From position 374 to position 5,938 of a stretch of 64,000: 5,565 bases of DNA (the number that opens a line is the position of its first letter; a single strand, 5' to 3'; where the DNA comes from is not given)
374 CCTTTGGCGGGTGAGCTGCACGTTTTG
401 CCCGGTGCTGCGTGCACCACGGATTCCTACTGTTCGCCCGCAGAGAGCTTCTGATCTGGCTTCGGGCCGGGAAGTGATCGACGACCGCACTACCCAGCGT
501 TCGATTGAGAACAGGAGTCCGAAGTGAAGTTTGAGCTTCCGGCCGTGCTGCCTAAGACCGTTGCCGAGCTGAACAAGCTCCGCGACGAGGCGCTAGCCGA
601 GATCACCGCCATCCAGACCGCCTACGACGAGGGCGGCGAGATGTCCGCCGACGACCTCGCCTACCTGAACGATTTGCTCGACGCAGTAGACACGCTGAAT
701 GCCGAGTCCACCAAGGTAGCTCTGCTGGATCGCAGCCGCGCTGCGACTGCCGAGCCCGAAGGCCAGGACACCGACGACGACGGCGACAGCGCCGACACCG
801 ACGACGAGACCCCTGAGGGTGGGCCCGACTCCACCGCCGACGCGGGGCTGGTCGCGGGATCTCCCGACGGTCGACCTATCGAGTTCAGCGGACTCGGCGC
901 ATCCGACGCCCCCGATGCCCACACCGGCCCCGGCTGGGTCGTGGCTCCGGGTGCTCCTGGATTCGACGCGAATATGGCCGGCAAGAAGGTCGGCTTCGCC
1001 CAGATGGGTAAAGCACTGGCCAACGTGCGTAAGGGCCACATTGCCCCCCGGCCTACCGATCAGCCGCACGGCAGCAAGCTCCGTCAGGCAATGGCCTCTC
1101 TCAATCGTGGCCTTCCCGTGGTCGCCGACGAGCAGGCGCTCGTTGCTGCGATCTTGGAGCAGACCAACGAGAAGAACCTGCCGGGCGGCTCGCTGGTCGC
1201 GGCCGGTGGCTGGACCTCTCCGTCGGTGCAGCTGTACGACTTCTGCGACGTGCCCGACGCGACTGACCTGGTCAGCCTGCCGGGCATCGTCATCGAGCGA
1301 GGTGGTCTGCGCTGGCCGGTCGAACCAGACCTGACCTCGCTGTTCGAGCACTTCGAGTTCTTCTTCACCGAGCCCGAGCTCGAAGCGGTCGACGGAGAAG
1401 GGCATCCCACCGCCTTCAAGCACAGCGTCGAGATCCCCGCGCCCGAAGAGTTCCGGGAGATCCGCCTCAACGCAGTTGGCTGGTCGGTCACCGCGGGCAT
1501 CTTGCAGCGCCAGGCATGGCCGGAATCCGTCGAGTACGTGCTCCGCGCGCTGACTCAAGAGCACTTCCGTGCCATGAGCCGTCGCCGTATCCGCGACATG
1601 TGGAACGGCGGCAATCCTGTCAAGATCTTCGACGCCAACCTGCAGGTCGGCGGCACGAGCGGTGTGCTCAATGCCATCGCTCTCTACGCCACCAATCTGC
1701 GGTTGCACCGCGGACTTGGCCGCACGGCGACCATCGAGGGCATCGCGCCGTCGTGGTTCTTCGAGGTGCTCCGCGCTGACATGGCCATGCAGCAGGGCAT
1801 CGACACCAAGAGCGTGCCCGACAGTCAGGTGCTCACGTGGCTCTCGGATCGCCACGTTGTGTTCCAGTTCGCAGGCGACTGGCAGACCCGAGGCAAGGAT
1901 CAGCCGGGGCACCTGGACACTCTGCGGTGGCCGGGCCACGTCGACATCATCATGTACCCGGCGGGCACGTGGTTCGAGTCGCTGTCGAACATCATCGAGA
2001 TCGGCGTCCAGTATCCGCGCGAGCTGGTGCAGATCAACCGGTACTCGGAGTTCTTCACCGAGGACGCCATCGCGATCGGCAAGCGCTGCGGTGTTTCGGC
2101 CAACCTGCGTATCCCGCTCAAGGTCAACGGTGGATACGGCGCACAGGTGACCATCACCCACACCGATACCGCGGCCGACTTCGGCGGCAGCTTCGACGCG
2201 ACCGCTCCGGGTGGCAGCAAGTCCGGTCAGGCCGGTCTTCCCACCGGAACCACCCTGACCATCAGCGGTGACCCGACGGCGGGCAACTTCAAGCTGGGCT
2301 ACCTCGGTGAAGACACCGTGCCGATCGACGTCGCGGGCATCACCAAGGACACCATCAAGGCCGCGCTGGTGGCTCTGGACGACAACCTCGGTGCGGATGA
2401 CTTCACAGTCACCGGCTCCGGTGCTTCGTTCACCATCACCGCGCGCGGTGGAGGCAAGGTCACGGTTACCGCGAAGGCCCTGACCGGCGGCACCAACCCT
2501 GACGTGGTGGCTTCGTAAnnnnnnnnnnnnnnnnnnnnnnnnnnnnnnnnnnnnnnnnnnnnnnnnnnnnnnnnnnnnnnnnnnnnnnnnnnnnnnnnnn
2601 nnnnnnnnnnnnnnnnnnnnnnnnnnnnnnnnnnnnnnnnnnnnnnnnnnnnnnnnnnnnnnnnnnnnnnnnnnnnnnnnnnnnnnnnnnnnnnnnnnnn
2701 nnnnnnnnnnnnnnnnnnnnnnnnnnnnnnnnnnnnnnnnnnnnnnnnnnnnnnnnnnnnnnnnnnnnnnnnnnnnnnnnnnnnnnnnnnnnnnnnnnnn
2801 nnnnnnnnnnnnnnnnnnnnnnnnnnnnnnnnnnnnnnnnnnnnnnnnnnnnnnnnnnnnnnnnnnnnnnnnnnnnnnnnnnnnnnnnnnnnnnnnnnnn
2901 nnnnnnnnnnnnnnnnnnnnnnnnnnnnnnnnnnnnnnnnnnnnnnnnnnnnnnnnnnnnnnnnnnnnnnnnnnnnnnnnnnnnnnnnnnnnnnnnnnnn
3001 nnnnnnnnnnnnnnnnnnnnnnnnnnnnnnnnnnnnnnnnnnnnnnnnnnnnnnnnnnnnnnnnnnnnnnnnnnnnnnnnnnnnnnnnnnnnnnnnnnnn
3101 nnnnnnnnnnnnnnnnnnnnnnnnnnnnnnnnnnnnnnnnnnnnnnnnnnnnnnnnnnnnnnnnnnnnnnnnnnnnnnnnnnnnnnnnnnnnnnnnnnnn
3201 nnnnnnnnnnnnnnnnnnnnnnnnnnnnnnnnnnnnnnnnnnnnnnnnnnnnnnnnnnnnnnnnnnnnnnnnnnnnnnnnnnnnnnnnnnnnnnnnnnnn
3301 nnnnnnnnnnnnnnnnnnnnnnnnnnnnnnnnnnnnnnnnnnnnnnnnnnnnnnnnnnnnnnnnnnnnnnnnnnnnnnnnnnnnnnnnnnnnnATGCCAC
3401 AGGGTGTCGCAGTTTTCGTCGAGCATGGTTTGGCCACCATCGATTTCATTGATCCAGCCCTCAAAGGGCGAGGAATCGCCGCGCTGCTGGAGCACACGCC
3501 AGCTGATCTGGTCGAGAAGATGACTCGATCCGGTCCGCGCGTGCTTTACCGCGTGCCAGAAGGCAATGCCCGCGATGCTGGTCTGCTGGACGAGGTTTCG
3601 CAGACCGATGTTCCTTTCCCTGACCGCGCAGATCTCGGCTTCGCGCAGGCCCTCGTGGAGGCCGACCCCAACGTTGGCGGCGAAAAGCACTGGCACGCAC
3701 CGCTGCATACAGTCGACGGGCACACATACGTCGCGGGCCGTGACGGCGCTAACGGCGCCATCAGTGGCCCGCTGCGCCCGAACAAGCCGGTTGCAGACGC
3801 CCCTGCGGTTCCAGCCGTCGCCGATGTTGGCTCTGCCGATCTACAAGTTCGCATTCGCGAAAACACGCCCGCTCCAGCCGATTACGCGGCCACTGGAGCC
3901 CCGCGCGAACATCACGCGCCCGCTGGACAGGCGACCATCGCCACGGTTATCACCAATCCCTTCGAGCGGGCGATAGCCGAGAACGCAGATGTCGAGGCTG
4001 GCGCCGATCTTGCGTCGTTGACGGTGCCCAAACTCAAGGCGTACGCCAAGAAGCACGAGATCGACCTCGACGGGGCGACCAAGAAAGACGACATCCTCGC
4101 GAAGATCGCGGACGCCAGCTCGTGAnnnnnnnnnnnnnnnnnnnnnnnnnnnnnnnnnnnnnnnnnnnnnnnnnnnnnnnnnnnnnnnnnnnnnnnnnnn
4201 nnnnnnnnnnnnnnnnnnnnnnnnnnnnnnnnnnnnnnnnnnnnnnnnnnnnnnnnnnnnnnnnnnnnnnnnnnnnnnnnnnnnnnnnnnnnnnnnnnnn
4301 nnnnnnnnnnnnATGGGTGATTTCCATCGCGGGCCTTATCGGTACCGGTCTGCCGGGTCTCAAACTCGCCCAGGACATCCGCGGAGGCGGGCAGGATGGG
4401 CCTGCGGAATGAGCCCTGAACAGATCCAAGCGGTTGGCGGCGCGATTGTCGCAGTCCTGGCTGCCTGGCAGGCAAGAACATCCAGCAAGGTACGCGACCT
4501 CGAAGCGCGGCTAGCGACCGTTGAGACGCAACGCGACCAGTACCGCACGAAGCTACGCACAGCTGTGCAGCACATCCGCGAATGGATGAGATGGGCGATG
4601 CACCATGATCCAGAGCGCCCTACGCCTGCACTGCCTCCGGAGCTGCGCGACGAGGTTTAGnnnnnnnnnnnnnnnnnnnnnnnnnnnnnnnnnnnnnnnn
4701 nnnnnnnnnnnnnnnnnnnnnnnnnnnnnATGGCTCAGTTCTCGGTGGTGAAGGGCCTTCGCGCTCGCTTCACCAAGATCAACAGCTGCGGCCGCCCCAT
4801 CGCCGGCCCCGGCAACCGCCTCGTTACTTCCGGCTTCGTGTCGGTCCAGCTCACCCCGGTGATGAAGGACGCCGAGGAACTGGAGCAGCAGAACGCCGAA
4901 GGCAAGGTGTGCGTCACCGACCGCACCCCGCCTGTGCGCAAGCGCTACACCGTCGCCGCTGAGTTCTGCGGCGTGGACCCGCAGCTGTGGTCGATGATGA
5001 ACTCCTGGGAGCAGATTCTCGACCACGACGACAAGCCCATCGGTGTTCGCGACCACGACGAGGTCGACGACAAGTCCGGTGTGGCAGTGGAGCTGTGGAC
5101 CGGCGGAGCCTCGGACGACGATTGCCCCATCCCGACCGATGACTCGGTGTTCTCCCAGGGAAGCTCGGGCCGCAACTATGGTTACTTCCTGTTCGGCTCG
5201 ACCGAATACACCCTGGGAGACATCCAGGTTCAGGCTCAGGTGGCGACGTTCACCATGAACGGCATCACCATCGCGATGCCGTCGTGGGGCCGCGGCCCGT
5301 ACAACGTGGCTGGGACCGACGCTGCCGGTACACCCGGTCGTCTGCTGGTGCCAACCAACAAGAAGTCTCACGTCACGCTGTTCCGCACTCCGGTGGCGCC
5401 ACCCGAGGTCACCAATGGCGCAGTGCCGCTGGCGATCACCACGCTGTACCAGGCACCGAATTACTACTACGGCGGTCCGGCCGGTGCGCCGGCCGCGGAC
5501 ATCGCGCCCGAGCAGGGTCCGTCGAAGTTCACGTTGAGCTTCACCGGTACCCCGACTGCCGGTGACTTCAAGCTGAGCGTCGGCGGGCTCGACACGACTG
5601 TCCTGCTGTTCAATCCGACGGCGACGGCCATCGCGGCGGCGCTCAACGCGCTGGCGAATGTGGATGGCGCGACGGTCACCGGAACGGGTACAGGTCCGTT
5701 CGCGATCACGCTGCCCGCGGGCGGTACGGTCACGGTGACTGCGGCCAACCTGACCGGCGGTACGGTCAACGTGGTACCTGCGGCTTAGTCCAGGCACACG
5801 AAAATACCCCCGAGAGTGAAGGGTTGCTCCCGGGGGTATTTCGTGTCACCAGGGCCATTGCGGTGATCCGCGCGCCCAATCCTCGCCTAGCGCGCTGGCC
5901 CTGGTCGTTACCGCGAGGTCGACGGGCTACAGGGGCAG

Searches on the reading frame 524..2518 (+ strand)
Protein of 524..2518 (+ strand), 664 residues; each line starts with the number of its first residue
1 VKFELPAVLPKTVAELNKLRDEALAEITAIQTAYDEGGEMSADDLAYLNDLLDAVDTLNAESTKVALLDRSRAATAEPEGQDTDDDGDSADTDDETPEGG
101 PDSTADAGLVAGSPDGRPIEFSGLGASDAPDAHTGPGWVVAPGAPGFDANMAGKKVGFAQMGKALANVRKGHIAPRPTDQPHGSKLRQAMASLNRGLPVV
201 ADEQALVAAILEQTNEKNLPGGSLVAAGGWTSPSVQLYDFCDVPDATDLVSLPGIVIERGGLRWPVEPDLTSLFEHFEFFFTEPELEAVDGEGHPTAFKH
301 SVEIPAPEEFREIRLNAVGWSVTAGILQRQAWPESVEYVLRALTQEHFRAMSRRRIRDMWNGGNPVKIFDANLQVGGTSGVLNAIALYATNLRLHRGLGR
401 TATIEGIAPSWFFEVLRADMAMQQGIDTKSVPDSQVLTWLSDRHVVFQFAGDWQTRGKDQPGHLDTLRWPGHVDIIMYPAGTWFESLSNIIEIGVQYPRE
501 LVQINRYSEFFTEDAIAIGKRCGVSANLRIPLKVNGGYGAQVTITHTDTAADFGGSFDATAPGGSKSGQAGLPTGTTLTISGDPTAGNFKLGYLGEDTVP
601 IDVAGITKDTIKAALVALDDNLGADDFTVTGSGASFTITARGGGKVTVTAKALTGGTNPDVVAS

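Call 93: search_protein_families(library=phrogs, proteins=[window:524-2518:+], max_evalue=0.00001)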
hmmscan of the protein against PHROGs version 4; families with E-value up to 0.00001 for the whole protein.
window:524-2518:+ (664 aa): 4 families
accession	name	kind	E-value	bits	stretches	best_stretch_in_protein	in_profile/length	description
phrog_777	-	head and packaging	4.8e-195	651.1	1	2-547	3-578/580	major head protein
phrog_20604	-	head and packaging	1.1e-08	36.2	1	224-268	3-48/76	virion structural protein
phrog_10909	-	tail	5.2e-08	33.6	1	539-663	169-289/290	major tail protein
phrog_792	-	tail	7.4e-07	29.7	1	541-659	229-346/350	major tail protein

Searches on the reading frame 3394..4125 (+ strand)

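Call 93: search_protein_families(library=phrogs, proteins=[window:3394-4125:+], max_evalue=0.00001)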
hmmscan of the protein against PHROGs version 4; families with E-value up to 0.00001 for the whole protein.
window:3394-4125:+ (243 aa): 5 families
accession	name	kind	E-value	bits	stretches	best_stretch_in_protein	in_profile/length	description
phrog_970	-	unknown function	6.9e-63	214.2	1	1-242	1-252/253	-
phrog_14250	-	unknown function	5.5e-22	79.5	1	1-79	1-72/123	-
phrog_10541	-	unknown function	1.5e-11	45.5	1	201-243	63-105/108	-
phrog_30632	-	unknown function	6.1e-08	33.9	1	1-68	1-67/117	-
phrog_3281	-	DNA, RNA and nucleotide metabolism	7.5e-07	30.5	1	196-241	58-103/107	endonuclease VII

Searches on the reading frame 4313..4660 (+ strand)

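Call 93: search_protein_families(library=phrogs, proteins=[window:4313-4660:+], max_evalue=0.00001)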
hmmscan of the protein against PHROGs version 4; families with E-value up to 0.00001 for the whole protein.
window:4313-4660:+ (115 aa): 2 families
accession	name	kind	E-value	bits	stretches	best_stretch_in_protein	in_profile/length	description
phrog_17237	-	unknown function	1.3e-47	160.8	1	33-115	1-83/83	-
phrog_1397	-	unknown function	8e-10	40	1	47-112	50-115/116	-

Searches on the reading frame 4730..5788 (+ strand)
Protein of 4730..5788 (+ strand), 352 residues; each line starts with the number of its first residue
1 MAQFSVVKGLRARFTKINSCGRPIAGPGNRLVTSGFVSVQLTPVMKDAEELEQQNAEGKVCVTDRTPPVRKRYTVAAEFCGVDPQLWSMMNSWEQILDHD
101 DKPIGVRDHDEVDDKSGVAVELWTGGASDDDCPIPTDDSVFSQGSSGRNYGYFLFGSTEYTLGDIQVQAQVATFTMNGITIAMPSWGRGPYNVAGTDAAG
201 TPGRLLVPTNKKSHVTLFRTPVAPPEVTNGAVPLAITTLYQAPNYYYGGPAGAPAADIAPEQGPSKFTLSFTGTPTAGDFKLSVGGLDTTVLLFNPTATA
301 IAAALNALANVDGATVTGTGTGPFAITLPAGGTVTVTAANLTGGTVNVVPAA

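Call 14: search_dna_similar(query=window:4730-5788:+, collection=phages, mode=protein, max_rows=25)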
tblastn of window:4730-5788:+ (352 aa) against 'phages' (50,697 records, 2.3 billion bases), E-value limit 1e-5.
Records with a match: 867; places in all: 867; records where one place covers at least 80% of the query: 99.
Best place of each record, by identity: 60-80% 73; <60% 794.
By first word of the organism name: Mycobacterium 495; Gordonia 189; Microbacterium 131; Arthrobacter 18; Streptomyces 17; Rhodococcus 3; Mycolicibacterium 2; Tsukamurella 2; Curtobacterium 2; Actinoplanes 2; and 6 more.
By host as written in the record: Mycobacterium smegmatis mc2 155 348; Gordonia terrae 3612 149; Mycobacterium smegmatis mc#155 83; Microbacterium foliorum NRRL B-24224 58; Microbacterium foliorum NRRL B-24224 SEA 29; Microbacterium paraoxydans NWU1 27; Gordonia terrae CAG3 15; - 12; and 52 more.
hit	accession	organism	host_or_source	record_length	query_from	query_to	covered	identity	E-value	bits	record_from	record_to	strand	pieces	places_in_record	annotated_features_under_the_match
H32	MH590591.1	Mycobacterium phage Sabella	Mycobacterium smegmatis mc2 155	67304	1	352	100%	55.3%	6e-105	343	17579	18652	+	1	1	21: major tail protein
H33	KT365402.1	Mycobacterium phage Tres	Mycobacterium smegmatis mc2 155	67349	1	352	100%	55.3%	6e-105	343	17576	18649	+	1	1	major tail protein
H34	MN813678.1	Mycobacterium phage Lephleur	Mycobacterium smegmatis mc2 155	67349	1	352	100%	55.3%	6e-105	343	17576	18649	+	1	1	21: major tail protein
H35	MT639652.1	Mycobacterium phage MasterPo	Mycobacterium smegmatis mc2 155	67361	1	352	100%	55.3%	6e-105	343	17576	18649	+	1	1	21: major tail protein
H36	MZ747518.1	Mycobacterium phage Calamitous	Mycobacterium smegmatis mc#155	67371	1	352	100%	55.3%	6e-105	343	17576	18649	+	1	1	21: major tail protein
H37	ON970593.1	Mycobacterium phage Blocker23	Mycobacterium smegmatis mc2 155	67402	1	352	100%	55.3%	6e-105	343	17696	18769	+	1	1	21: major tail protein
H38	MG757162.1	Mycobacterium phage Opia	Mycobacterium smegmatis mc2 155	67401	1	352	100%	55.3%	6e-105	343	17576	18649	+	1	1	major tail protein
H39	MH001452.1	Mycobacterium phage Kheth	Mycobacterium smegmatis mc2 155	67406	1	352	100%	55.3%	6e-105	343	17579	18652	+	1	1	21: major tail protein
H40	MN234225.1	Mycobacterium phage Rhinoforte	Mycobacterium smegmatis mc#155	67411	1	352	100%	55.3%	6e-105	343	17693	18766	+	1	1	21: major tail protein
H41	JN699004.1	Mycobacterium phage Ares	Mycobacterium smegmatis mc2 155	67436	1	352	100%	55.3%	6e-105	343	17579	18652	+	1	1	21: major tail protein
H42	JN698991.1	Mycobacterium phage Hedgerow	Mycobacterium smegmatis mc2 155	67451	1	352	100%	55.3%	6e-105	343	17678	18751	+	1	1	21: major tail protein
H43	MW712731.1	Mycobacterium phage Lars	Mycobacterium smegmatis mc#155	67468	1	352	100%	55.3%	6e-105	343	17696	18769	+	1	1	21: major tail protein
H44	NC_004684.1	Mycobacterium phage Rosebush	Mycobacterium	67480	1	352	100%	55.3%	6e-105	343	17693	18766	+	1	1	major tail protein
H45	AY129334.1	Mycobacterium phage Rosebush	Mycobacterium sp.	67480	1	352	100%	55.3%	6e-105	343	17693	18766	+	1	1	21: major tail protein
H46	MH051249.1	Mycobacterium phage Boyle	Mycobacterium smegmatis mc2 155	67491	1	352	100%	55.3%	6e-105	343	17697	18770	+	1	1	21: major tail protein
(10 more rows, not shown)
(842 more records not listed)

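Call 15: get_annotated_region(hit=H44, flank=9000)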
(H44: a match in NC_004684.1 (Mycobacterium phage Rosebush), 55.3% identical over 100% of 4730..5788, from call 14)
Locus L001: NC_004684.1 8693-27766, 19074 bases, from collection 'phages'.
description: Mycobacterium phage Rosebush, complete genome.
organism: Mycobacterium phage Rosebush (NCBI taxid 205874)
taxonomy: Viruses; Duplodnaviria; Heunggongvirae; Uroviricota; Caudoviricetes; Bclasvirinae; Rosebushvirus; Rosebushvirus rosebush
host: Mycobacterium; source: -; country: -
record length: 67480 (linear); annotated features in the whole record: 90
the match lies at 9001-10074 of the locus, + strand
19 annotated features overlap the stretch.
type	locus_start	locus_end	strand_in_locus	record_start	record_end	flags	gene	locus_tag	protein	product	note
CDS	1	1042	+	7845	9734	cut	-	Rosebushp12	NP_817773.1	portal protein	-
CDS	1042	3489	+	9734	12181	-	-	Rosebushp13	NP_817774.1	gp13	-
CDS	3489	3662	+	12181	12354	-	-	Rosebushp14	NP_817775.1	gp14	-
CDS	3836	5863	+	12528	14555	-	-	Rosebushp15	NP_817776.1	major head protein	-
CDS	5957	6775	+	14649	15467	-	-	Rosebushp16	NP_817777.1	gp16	-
CDS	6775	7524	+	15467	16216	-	-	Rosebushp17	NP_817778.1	gp17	-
CDS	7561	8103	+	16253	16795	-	-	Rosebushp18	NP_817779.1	gp18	-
CDS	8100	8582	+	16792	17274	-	-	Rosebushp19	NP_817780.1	gp19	-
CDS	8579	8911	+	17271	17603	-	-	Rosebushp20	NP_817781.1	gp20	-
CDS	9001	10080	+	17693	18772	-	-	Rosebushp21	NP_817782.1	major tail protein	-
CDS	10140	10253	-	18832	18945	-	-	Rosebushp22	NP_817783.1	gp22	-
CDS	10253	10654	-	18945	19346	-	-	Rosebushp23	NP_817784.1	gp23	-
CDS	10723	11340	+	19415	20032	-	-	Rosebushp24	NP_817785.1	head-tail adaptor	-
CDS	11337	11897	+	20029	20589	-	-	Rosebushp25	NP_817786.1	gp25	-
CDS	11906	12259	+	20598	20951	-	-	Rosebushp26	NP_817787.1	gp26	-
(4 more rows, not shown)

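Call 19: find_related_loci(query=window:4730-5788:+, collection=genome_contigs, flank=10000)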
Query window:4730-5788:+ (352 aa) in genome_contigs; peptide patterns used: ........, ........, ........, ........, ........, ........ (x = any residue, [..] = any of these).
118 stretches matched a pattern, but none encodes a relative of the query by tblastn (E <= 1e-3).

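Call 20: find_related_loci(query=window:4730-5788:+, collection=viral_contigs, flank=10000)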
Query window:4730-5788:+ (352 aa) in viral_contigs; peptide patterns used: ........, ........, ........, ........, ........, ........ (x = any residue, [..] = any of these).
30 stretches matched a pattern; 9 encode a relative of the query (tblastn E <= 1e-3); 9 distinct loci.
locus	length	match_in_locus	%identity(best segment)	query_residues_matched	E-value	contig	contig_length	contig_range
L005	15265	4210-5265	99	1-352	0e+0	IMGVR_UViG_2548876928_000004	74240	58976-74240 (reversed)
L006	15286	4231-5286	99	1-352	0e+0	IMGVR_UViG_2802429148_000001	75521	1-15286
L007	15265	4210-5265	98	1-352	0e+0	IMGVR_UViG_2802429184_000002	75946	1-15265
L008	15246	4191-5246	95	1-352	0e+0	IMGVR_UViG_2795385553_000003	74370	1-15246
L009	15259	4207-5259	95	1-351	0e+0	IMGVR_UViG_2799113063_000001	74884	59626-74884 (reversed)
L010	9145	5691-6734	56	1-345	6e-122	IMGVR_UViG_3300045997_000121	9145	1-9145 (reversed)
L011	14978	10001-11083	53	1-351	7e-120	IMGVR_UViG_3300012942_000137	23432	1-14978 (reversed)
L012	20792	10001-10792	64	1-262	1e-115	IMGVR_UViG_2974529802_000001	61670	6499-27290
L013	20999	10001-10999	54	1-314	3e-111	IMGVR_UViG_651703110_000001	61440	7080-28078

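Call 93: search_protein_families(library=phrogs, proteins=[window:4730-5788:+], max_evalue=0.00001)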
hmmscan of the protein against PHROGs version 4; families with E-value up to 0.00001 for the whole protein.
window:4730-5788:+ (352 aa): 3 families
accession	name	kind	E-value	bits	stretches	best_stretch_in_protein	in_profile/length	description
phrog_792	-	tail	1.4e-137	459.6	1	1-350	3-349/350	major tail protein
phrog_10909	-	tail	5.2e-13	50.1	1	256-347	198-285/290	major tail protein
phrog_2839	-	tail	1.8e-07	31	1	256-345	49-143/581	tail sheath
